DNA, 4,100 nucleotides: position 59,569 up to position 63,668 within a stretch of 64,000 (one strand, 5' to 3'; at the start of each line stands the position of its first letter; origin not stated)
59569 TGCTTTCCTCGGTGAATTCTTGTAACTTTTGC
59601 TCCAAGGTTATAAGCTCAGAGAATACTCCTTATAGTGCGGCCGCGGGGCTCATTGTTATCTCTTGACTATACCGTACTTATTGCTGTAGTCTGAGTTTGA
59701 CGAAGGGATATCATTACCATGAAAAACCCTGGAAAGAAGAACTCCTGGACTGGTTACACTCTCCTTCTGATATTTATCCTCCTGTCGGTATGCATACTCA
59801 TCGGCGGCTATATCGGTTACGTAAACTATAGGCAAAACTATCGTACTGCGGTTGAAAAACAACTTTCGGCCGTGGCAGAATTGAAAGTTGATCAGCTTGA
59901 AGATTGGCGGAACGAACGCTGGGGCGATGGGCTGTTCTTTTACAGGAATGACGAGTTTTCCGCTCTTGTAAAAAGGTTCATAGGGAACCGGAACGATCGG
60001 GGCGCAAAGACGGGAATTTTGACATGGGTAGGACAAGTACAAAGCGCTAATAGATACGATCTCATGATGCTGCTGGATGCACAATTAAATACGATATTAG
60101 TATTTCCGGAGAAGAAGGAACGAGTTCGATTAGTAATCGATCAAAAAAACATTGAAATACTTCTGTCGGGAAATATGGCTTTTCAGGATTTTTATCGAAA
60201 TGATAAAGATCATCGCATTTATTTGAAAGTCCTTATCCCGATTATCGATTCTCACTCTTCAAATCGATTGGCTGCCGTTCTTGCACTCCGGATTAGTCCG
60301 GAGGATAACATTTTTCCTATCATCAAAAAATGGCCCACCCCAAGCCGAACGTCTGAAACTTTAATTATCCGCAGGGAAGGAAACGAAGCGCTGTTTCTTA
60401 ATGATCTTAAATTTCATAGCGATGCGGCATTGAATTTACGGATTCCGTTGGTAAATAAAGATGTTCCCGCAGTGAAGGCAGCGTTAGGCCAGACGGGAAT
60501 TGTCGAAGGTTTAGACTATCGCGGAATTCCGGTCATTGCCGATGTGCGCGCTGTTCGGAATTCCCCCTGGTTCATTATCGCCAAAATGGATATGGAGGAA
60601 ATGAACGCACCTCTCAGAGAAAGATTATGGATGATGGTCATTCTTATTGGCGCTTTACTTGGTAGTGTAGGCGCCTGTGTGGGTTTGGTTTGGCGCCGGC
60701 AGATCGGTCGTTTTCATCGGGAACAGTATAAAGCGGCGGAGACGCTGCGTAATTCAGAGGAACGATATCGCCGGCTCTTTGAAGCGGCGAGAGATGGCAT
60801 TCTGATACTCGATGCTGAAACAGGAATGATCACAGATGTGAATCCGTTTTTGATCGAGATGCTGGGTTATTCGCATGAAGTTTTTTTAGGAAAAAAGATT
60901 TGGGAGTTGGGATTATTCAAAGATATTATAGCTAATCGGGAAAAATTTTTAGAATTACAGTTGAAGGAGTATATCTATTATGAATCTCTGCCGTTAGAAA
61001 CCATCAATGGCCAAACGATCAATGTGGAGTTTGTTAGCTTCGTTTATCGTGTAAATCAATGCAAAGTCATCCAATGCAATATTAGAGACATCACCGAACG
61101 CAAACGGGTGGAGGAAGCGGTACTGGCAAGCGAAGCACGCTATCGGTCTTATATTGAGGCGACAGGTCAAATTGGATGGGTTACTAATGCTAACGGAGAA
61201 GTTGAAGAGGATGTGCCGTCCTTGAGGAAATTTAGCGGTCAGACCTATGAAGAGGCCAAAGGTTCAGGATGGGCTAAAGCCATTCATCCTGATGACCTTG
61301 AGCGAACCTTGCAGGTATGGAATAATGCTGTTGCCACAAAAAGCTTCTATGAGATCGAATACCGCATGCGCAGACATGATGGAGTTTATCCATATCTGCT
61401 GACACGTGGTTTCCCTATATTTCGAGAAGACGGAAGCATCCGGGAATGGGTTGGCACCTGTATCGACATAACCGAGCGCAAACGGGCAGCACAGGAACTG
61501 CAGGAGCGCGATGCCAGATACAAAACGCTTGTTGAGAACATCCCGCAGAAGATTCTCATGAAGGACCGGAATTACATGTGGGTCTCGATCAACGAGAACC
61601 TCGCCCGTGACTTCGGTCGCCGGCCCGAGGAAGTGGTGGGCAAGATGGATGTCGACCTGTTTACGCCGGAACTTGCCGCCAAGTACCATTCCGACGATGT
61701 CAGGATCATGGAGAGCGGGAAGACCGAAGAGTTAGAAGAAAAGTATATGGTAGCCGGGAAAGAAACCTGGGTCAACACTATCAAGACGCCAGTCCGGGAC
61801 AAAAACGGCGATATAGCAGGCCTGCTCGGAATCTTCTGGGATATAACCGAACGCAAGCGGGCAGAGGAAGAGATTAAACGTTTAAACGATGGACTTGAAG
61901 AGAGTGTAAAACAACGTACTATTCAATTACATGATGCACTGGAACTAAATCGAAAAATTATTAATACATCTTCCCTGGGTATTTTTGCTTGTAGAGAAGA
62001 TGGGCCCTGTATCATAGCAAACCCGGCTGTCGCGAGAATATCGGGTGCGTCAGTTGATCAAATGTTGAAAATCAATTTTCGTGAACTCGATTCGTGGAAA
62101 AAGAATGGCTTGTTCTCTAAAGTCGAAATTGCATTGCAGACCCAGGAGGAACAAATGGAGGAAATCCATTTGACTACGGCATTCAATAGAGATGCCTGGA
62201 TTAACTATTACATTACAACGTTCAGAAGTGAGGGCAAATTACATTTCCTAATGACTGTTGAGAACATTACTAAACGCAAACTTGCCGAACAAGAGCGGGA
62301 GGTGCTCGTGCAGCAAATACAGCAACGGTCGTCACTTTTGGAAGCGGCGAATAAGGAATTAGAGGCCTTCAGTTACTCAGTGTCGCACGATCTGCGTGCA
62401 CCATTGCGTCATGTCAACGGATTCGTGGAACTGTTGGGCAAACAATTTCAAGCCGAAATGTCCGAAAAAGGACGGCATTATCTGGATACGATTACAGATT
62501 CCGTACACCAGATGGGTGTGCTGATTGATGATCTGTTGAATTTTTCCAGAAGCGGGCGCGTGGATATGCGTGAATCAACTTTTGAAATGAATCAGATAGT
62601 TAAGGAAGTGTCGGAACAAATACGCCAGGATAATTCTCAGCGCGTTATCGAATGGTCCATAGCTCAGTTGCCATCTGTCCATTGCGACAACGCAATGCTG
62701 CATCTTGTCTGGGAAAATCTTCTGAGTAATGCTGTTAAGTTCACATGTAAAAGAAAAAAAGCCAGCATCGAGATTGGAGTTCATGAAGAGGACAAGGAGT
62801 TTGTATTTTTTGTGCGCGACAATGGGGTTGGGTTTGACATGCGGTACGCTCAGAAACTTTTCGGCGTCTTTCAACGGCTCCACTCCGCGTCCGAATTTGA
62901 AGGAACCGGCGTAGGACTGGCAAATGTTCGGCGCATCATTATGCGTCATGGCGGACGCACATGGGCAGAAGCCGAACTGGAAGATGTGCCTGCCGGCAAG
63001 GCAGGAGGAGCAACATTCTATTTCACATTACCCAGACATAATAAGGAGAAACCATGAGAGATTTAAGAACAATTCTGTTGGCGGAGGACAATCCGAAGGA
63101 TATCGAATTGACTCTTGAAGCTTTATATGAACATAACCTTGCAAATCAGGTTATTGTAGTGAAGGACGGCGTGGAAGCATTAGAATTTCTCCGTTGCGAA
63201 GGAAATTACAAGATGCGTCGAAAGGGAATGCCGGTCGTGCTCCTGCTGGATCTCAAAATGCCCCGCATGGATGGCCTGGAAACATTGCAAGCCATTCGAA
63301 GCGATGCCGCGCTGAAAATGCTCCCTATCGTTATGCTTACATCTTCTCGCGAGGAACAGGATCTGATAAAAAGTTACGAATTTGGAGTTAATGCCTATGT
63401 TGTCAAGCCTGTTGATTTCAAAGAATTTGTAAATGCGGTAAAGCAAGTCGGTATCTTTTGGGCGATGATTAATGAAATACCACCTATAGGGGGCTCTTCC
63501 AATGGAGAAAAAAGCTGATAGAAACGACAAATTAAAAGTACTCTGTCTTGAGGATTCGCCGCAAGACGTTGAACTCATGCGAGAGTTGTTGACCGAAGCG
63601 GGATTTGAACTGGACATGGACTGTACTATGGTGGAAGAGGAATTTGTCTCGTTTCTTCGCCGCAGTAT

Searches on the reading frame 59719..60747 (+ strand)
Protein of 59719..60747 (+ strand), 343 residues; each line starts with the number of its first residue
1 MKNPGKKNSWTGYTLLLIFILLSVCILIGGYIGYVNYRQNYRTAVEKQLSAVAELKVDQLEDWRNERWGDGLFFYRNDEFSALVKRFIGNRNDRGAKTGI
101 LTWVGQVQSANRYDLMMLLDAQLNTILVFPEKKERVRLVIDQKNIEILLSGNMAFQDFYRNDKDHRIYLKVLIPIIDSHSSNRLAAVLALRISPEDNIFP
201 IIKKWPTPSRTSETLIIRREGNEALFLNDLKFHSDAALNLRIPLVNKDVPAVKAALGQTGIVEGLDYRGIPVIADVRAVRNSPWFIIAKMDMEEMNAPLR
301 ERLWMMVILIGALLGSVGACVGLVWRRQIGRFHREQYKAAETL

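Call 23: find_homologous_proteins(query=window:59719-60747:+, max_evalue=1e-10)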
Query seq(343 aa) (343 aa): 107 proteins with E <= 1e-10 among 6373 candidates.
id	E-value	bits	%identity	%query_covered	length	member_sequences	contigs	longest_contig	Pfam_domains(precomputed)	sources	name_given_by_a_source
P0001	9.4e-187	638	83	100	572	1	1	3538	PF13426.14,PF13188.14,PF00989.32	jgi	jgi:PAS domain S-box-containing protein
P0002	1.9e-149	515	69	97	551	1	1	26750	PF13426.14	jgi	jgi:PAS domain S-box-containing protein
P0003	2.9e-147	508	66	100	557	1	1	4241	PF08447.19,PF13426.14,PF02743.25,PF08448.17,PF00989.32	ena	-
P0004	3.9e-146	504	83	79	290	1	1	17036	-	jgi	jgi:hypothetical protein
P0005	4.1e-145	501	64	100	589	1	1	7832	PF13426.14,PF13188.14,PF02743.25,PF08448.17,PF00989.32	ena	-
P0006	2.0e-127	443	60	96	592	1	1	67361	PF13426.14,PF13188.14,PF00989.32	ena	-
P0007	9.4e-123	427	57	100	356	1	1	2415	-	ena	-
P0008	1.5e-122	427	58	96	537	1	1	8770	PF13426.14,PF13188.14,PF00989.32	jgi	jgi:PAS domain S-box-containing protein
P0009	6.2e-111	389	54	97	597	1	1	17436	PF08447.19,PF13426.14,PF13188.14,PF08448.17,PF00989.32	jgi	jgi:PAS domain S-box-containing protein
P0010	1.6e-103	364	48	97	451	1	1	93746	PF02743.25,PF08448.17,PF00989.32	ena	-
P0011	1.9e-103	364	51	96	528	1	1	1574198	PF08447.19,PF13426.14,PF13188.14,PF08448.17,PF00989.32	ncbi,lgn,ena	-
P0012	2.9e-103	363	66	70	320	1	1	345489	PF13426.14,PF13188.14,PF00989.32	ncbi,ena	-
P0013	1.8e-102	361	53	92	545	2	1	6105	PF08447.19,PF13426.14,PF13188.14,PF02743.25,PF08448.17,PF00989.32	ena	-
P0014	6.4e-101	356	50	98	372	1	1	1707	PF02743.25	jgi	jgi:hypothetical protein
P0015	1.4e-100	355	49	99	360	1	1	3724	PF02743.25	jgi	-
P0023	1.8e-98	348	83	56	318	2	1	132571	-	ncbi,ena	-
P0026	4.9e-97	343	70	64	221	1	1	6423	-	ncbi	ncbi:MAG: hypothetical protein ABSC53_11270, partial [Bacteroidota bacterium]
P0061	2.9e-68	248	71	46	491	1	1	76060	PF08447.19,PF13426.14,PF13188.14,PF08448.17,PF00989.32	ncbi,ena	-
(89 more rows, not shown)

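Call 24: find_encoding_contigs(protein=P0002, flank=6000, max_places=2)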
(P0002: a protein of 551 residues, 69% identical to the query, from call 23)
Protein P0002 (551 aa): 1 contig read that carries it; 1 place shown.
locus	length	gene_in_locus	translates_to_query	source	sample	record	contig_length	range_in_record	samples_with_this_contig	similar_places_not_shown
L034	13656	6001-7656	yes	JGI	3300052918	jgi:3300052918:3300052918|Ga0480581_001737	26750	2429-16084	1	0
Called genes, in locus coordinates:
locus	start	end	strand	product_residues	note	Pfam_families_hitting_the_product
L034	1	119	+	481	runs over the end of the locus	PF19295:SufBD_N, PF01458:SUFBD_core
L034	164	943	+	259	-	PF00005:ABC_tran, PF02463:SMC_N (faint)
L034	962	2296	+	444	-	PF19295:SufBD_N, PF01458:SUFBD_core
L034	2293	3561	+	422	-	PF00155:Aminotran_1_2 (weak), PF00266:Aminotran_5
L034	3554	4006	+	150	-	PF01592:NifU_N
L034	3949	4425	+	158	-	PF01521:Fe-S_biosyn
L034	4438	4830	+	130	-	PF01883:FeS_assembly_P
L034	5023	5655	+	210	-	PF00081:Sod_Fe_N, PF02777:Sod_Fe_C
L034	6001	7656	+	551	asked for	PF13426:PAS_9 (weak)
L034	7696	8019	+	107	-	-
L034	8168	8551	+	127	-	PF00072:Response_reg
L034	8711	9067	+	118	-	-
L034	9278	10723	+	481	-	PF04389:Peptidase_M28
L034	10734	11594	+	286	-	PF00809:Pterin_bind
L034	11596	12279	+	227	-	PF00535:Glycos_transf_2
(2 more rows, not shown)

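Call 25: find_encoding_contigs(protein=P0005, flank=6000, max_places=2)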
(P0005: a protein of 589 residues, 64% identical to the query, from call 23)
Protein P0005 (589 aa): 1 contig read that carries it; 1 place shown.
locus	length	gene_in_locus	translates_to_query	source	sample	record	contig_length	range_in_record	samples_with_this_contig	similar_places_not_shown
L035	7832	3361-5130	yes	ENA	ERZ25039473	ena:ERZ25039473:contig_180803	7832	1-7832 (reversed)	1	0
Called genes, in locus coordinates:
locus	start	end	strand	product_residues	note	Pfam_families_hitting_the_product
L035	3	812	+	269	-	?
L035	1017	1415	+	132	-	PF02653:BPD_transp_2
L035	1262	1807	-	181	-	-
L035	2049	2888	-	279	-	-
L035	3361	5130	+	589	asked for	PF02743:dCache_1, PF08448:PAS_4 (faint), PF00989:PAS (weak), PF13188:PAS_8, PF13426:PAS_9, PF00989:PAS, PF13188:PAS_8 (weak), PF13426:PAS_9 (weak)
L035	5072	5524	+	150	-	PF08447:PAS_3 (weak), PF13426:PAS_9 (weak)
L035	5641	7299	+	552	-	-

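Call 26: find_encoding_contigs(protein=P0006, flank=6000, max_places=2)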
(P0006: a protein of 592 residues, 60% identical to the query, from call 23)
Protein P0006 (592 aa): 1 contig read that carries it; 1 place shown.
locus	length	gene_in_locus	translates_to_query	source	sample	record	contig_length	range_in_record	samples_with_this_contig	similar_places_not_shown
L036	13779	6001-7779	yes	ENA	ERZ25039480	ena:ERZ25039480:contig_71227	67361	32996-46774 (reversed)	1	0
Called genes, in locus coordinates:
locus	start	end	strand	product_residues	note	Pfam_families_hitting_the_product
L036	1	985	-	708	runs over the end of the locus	PF22848:ASD1_dom, PF06964:Alpha-L-AF_C, PF07691:PA14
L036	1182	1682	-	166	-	-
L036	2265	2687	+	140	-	-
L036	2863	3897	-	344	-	PF00656:Peptidase_C14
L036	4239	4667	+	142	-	-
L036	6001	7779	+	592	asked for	PF00989:PAS (weak), PF13188:PAS_8, PF13426:PAS_9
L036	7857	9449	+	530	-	PF00989:PAS (faint), PF08448:PAS_4, PF13426:PAS_9 (weak), PF01590:GAF (faint), PF13185:GAF_2, PF13492:GAF_3 (weak), PF00512:HisKA, PF02518:HATPase_c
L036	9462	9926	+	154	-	PF00072:Response_reg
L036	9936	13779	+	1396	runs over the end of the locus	PF00072:Response_reg, PF08447:PAS_3, PF13426:PAS_9, PF08447:PAS_3, PF00989:PAS, PF08447:PAS_3, PF08448:PAS_4, PF13426:PAS_9, +17 more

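Call 32: find_encoding_contigs(protein=P0023, flank=10000, max_places=2)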
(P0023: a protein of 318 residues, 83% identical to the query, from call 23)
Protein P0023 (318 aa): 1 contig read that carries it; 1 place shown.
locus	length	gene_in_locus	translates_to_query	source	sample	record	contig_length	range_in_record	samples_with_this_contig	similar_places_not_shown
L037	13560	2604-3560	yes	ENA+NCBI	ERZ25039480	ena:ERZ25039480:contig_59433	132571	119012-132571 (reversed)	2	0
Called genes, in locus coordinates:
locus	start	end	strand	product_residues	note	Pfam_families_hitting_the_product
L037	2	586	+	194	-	?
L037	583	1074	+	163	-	PF00072:Response_reg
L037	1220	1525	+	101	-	PF00072:Response_reg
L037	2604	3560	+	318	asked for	-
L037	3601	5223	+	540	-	PF13185:GAF_2, PF01590:GAF, PF13426:PAS_9 (weak), PF00512:HisKA, PF02518:HATPase_c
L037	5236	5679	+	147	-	PF00072:Response_reg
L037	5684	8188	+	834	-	PF00072:Response_reg, PF13426:PAS_9, PF13188:PAS_8 (weak), PF13426:PAS_9, PF00989:PAS, PF13426:PAS_9, PF08448:PAS_4, PF13426:PAS_9, +5 more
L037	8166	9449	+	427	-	PF01590:GAF, PF13185:GAF_2, PF13492:GAF_3 (faint), PF00989:PAS, PF13426:PAS_9, PF00512:HisKA (weak)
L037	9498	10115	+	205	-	PF02518:HATPase_c, PF00072:Response_reg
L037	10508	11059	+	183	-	-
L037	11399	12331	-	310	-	-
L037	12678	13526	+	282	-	PF02837:Glyco_hydro_2_N, PF22666:Glyco_hydro_2_N2, PF00703:Glyco_hydro_2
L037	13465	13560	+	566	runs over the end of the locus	PF02836:Glyco_hydro_2_C, PF16355:DUF4982, PF18565:Glyco_hydro2_C5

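Call 33: find_encoding_contigs(protein=P0001, flank=10000, max_places=2)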
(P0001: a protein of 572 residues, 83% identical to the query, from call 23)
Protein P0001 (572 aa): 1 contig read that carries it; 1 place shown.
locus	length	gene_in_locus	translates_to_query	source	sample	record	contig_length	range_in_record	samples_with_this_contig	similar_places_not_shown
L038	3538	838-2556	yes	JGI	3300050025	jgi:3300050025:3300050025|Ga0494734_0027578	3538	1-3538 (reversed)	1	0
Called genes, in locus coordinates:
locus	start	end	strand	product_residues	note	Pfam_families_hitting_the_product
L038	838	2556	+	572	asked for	PF00989:PAS (weak), PF13188:PAS_8, PF13426:PAS_9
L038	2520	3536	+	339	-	?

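Call 57: find_encoding_contigs(protein=P0004, flank=8000, max_places=2)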
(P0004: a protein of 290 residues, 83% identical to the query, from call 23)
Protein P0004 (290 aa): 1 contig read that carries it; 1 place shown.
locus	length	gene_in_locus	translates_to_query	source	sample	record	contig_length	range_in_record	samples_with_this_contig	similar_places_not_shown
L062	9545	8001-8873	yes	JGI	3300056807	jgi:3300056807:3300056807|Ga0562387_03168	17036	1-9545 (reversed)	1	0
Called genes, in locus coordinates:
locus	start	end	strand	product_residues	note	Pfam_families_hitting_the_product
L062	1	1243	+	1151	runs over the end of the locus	PF00989:PAS, PF13426:PAS_9, PF00989:PAS, PF13426:PAS_9, PF00989:PAS, PF13426:PAS_9, PF00989:PAS, PF08448:PAS_4, +8 more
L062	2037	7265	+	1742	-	PF13188:PAS_8, PF13426:PAS_9, PF08448:PAS_4, PF08448:PAS_4, PF08447:PAS_3, PF08448:PAS_4, PF13426:PAS_9, PF08448:PAS_4, +14 more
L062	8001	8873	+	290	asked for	-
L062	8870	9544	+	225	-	?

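Call 58: find_encoding_contigs(protein=P0026, flank=8000, max_places=2)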
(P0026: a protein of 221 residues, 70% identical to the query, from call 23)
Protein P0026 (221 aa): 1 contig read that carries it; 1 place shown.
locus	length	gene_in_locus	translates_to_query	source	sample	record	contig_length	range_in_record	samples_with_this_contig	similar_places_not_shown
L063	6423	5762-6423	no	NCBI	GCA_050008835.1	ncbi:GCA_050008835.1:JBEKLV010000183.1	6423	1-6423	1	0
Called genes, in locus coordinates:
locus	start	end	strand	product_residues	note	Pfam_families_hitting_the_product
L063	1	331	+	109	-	?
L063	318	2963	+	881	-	PF00072:Response_reg, PF08447:PAS_3, PF00989:PAS, PF13188:PAS_8, PF13426:PAS_9, PF08447:PAS_3, PF00989:PAS, PF08448:PAS_4, +4 more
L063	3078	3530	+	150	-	PF00072:Response_reg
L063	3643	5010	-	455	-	PF00278:Orn_DAP_Arg_deC, PF02784:Orn_Arg_deC_N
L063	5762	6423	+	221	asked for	?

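Call 59: find_encoding_contigs(protein=P0061, flank=8000, max_places=2)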
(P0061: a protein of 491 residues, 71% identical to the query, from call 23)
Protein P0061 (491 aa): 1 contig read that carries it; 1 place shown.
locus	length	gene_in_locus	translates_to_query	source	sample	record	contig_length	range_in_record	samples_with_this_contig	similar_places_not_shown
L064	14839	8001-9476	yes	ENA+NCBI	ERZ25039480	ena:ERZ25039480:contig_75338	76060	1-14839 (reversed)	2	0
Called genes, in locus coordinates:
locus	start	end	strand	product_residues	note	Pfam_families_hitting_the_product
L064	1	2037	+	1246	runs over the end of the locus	PF00072:Response_reg, PF13426:PAS_9, PF00989:PAS, PF13426:PAS_9, PF08447:PAS_3, PF00989:PAS, PF08448:PAS_4, PF13426:PAS_9, +12 more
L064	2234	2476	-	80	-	-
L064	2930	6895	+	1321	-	PF05231:MASE1, PF00989:PAS, PF08448:PAS_4, PF13426:PAS_9, PF08447:PAS_3, PF08448:PAS_4, PF13426:PAS_9, PF08447:PAS_3, +14 more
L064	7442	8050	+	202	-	-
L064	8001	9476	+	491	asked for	PF00989:PAS (weak), PF13188:PAS_8, PF13426:PAS_9, PF00989:PAS (weak), PF08447:PAS_3, PF08448:PAS_4 (weak)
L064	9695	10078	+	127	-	PF00072:Response_reg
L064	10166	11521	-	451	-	PF00278:Orn_DAP_Arg_deC, PF02784:Orn_Arg_deC_N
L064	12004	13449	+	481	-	PF04389:Peptidase_M28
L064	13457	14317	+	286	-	PF00809:Pterin_bind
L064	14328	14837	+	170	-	?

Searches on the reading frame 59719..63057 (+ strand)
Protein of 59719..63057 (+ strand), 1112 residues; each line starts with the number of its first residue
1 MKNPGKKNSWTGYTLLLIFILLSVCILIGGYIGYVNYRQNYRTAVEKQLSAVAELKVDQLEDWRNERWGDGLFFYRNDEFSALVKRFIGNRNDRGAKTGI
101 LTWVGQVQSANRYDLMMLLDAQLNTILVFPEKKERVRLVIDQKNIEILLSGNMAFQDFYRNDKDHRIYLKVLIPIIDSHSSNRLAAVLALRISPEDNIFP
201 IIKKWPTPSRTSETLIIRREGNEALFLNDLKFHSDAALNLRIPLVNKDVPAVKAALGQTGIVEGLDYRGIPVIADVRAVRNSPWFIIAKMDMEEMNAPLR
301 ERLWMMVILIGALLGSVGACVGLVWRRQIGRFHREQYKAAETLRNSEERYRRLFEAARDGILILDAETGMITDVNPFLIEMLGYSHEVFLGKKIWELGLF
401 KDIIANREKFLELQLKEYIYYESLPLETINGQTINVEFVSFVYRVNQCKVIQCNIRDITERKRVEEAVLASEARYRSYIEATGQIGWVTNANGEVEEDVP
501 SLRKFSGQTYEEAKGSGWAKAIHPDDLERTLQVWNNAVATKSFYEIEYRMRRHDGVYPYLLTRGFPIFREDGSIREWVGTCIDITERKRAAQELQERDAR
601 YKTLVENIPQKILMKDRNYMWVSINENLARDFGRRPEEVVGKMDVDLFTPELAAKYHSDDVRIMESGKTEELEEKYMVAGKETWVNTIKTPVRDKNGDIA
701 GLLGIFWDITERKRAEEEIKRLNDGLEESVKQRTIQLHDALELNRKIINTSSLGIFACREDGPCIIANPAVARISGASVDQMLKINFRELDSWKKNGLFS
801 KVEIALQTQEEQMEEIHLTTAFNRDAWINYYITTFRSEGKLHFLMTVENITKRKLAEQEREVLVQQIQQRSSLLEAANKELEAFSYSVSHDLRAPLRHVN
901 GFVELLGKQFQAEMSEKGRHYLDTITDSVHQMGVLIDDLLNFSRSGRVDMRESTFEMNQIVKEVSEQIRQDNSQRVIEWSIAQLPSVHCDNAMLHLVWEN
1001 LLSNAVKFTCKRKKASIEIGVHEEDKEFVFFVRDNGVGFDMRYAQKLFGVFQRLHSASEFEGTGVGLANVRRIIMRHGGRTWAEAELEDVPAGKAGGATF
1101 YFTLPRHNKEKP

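Call 16: search_protein_families(library=pfam, proteins=[window:59719-63057:+])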
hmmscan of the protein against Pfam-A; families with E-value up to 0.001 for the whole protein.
window:59719-63057:+ (1112 aa): 8 families
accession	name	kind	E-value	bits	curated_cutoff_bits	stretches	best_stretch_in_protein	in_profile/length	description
PF08448.16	PAS_4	-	5.8e-35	120.3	23.1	2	605-714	1-110/110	PAS fold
PF13426.13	PAS_9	-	7.6e-35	119.7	27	4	359-460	2-103/103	PAS domain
PF00989.32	PAS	-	1.5e-29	102.7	22.6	3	600-709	2-113/113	PAS fold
PF08447.18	PAS_3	-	2.5e-23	82.6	25.6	1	502-580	8-88/89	PAS fold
PF02518.31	HATPase_c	-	4.8e-21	75.7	26.4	1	990-1106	2-109/111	Histidine kinase-, DNA gyrase B-, and HSP90-like ATPase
PF13188.13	PAS_8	-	1.6e-16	59.9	21.8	1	348-403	1-53/65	PAS domain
PF00512.31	HisKA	-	2e-12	47.4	26.9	1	882-945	3-63/66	His Kinase A (phospho-acceptor) domain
PF13596.12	PAS_10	-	1.3e-05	26.2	22.1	1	603-710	3-106/106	PAS domain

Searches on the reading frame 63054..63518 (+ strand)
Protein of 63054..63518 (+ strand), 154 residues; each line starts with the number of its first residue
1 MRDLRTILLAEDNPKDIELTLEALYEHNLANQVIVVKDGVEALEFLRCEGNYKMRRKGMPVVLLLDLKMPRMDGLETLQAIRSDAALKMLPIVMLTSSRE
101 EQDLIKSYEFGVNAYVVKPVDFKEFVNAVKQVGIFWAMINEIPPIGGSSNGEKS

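Call 16: search_protein_families(library=pfam, proteins=[window:63054-63518:+])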
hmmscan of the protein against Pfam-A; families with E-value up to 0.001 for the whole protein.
window:63054-63518:+ (154 aa): 1 family
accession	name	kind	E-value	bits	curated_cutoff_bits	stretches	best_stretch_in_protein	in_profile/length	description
PF00072.30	Response_reg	-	3.8e-19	69.3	30.2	1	7-130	1-111/111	Response regulator receiver domain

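Call 45: find_encoding_contigs(protein=window:63054-63518:+, flank=10000, max_places=4)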
Protein window:63054-63518:+ (154 aa): 6 contigs read that carry it; 4 places shown.
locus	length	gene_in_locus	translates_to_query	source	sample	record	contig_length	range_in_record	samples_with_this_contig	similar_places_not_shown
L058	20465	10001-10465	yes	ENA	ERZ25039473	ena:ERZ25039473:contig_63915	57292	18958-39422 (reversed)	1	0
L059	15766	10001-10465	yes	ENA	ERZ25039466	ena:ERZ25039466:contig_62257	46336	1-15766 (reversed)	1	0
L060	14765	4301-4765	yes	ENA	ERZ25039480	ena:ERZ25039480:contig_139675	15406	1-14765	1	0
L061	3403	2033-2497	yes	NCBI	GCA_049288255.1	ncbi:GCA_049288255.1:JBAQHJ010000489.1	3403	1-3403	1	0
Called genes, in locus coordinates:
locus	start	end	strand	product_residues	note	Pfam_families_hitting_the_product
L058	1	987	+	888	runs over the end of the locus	PF00989:PAS, PF13426:PAS_9, PF00989:PAS, PF08448:PAS_4, PF13426:PAS_9 (weak), PF00512:HisKA, PF02518:HATPase_c, PF00072:Response_reg, +2 more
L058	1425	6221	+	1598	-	PF00072:Response_reg, PF13426:PAS_9, PF13426:PAS_9, PF00989:PAS, PF08448:PAS_4, PF13426:PAS_9, PF13188:PAS_8, PF13426:PAS_9, +13 more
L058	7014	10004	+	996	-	PF13188:PAS_8, PF13426:PAS_9, PF08447:PAS_3, PF00989:PAS, PF08448:PAS_4, PF13426:PAS_9, PF00512:HisKA, PF02518:HATPase_c, +3 more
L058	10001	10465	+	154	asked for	PF00072:Response_reg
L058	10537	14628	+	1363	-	PF13426:PAS_9, PF00989:PAS, PF13426:PAS_9, PF00989:PAS, PF08448:PAS_4, PF13426:PAS_9, PF13188:PAS_8, PF13426:PAS_9, +12 more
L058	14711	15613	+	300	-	PF02518:HATPase_c, PF00072:Response_reg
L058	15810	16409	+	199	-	-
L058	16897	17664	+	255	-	PF07715:Plug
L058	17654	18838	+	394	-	PF00593:TonB_dep_Rec_b-barrel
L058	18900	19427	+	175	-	PF20221:DUF6580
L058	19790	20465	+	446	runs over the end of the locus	PF02812:ELFV_dehydrog_N, PF00208:ELFV_dehydrog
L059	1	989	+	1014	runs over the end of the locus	PF00989:PAS, PF13426:PAS_9, PF00989:PAS, PF13426:PAS_9, PF00989:PAS, PF08448:PAS_4, PF00512:HisKA, PF02518:HATPase_c, +6 more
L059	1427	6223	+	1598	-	PF00072:Response_reg, PF13426:PAS_9, PF13426:PAS_9, PF00989:PAS, PF08448:PAS_4, PF13426:PAS_9, PF13188:PAS_8, PF13426:PAS_9, +13 more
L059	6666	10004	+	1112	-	PF13188:PAS_8, PF13426:PAS_9, PF08447:PAS_3, PF00989:PAS, PF08448:PAS_4, PF13426:PAS_9, PF00512:HisKA, PF02518:HATPase_c, +3 more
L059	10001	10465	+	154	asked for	PF00072:Response_reg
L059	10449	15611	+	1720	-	PF00072:Response_reg, PF13426:PAS_9, PF00989:PAS, PF08448:PAS_4, PF13426:PAS_9, PF00989:PAS, PF13426:PAS_9, PF00989:PAS, +16 more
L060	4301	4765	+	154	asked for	PF00072:Response_reg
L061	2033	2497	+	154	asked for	PF00072:Response_reg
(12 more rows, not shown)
